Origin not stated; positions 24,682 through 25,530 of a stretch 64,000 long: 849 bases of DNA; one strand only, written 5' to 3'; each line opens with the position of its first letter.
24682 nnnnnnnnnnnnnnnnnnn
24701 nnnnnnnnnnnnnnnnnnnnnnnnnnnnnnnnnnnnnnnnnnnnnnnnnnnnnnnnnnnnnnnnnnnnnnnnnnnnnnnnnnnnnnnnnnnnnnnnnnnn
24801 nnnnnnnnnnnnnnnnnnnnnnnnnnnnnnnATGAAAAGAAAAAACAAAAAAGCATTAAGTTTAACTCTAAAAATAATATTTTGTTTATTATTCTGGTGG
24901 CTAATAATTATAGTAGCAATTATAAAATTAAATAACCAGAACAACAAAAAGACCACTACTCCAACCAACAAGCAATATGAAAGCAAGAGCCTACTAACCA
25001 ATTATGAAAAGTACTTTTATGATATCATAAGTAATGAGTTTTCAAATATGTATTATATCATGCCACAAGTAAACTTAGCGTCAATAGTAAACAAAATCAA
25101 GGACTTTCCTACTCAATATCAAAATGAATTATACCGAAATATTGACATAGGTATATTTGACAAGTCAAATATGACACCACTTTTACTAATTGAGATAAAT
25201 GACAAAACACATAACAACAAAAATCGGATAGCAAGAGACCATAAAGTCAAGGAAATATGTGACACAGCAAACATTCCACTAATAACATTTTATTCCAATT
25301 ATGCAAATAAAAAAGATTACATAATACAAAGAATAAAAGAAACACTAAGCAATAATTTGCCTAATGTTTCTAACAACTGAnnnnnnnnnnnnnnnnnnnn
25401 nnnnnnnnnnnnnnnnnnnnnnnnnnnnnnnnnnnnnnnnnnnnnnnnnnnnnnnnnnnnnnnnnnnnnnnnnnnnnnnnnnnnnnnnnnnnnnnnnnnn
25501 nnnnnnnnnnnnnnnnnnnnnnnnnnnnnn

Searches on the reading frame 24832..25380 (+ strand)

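Call 60: search_protein_families(library=pfam, proteins=[window:24832-25380:+], max_evalue=0.001)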
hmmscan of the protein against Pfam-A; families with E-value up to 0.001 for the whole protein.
window:24832-25380:+ (182 aa): 1 family
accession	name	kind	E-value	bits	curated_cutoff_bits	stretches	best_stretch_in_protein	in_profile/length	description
PF10881.14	DUF2726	-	6.4e-16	58.7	24.7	1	52-168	2-123/126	Protein of unknown function (DUF2726)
